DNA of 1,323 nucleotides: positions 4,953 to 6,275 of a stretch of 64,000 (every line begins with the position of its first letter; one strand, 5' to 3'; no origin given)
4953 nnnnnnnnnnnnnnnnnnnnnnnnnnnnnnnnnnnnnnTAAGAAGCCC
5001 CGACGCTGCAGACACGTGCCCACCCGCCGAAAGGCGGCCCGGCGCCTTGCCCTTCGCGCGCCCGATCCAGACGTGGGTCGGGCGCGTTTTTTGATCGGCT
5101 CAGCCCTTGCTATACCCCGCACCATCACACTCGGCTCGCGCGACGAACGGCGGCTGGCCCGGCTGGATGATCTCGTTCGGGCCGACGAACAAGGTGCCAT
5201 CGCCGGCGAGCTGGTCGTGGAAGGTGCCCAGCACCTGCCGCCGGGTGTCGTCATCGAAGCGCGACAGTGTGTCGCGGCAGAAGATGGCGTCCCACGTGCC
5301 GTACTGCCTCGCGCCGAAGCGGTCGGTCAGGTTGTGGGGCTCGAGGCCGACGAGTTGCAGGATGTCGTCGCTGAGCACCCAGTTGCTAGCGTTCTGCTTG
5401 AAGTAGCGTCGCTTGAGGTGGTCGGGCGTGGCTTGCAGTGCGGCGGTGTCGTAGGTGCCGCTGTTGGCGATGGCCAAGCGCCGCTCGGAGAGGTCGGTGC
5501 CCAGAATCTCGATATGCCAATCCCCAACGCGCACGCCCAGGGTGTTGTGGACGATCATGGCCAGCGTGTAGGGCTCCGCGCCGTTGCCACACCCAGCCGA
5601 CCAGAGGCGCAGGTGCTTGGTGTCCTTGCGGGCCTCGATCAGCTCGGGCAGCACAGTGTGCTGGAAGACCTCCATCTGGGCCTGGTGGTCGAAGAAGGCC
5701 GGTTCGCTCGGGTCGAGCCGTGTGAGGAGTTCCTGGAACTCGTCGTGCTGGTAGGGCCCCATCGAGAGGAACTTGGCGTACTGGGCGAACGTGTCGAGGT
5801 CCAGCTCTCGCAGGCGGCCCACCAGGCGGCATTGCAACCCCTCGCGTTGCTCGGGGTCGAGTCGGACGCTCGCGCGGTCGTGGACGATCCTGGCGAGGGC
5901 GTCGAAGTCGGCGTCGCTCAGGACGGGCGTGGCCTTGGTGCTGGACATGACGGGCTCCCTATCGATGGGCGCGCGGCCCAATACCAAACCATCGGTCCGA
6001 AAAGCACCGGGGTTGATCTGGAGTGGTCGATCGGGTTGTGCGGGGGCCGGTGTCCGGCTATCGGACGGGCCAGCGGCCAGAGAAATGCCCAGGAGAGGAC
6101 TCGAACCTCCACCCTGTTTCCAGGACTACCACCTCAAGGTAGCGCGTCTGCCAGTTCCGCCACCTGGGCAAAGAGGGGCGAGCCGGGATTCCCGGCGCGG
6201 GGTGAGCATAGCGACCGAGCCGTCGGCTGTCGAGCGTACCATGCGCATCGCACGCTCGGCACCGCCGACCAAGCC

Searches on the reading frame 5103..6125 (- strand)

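Call 103: search_protein_families(library=pfam, proteins=[window:5103-6125:-], max_evalue=0.00001)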
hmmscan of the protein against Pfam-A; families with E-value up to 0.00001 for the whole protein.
window:5103-6125:- (341 aa): 2 families
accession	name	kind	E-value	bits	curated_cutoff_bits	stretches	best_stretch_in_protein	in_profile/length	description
PF01739.24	CheR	-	1.9e-43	148.6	27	1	143-321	4-180/195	CheR methyltransferase, SAM binding domain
PF03705.20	CheR_N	-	7.2e-07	29.2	27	1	72-120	1-49/53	CheR methyltransferase, all-alpha domain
